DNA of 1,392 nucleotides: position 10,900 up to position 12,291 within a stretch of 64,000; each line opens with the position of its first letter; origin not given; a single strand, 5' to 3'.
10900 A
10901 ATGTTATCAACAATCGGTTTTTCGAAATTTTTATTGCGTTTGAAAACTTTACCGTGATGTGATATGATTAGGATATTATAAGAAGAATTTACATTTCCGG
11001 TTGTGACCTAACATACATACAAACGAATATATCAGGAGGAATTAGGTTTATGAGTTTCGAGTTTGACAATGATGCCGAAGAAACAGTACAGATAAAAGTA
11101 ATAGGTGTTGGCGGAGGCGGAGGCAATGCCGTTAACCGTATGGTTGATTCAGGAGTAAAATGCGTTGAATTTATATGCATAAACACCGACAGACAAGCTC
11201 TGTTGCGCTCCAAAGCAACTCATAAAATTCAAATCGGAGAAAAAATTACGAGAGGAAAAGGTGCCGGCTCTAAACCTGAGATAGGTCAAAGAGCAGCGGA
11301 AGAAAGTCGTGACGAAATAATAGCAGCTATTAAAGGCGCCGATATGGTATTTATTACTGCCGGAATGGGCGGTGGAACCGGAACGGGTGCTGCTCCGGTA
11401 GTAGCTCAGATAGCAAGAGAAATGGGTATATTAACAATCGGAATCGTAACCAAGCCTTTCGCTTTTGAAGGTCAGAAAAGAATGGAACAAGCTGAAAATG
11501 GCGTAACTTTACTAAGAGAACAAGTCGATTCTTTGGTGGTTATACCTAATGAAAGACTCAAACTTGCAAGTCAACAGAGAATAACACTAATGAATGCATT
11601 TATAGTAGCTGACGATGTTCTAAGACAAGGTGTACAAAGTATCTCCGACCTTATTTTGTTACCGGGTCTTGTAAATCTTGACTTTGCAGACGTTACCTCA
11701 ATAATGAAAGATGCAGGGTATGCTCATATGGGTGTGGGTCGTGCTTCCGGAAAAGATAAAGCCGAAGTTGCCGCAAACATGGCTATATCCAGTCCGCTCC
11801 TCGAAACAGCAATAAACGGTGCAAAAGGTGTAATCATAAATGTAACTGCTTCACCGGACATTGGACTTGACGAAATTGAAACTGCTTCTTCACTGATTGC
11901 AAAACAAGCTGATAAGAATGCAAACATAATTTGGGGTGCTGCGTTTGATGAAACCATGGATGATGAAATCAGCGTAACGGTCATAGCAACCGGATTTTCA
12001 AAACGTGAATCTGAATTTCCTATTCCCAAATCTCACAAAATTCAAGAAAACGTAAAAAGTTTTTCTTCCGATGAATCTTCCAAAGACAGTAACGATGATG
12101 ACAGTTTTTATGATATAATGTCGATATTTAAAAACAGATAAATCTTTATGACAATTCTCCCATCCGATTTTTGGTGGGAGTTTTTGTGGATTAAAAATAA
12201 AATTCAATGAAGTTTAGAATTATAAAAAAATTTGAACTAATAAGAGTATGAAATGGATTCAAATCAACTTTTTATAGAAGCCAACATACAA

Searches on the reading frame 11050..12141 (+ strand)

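Call 48: search_protein_families(library=pfam, proteins=[window:11050-12141:+], max_evalue=0.00001)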
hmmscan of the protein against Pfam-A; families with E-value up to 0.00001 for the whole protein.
window:11050-12141:+ (363 aa): 2 families
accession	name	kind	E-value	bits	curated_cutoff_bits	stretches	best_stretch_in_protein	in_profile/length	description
PF00091.31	Tubulin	-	7.4e-51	173.6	33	1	14-171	1-186/190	Tubulin/FtsZ family, GTPase domain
PF12327.13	FtsZ_C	-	6.7e-34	116.5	27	1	223-316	1-94/95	FtsZ family, C-terminal domain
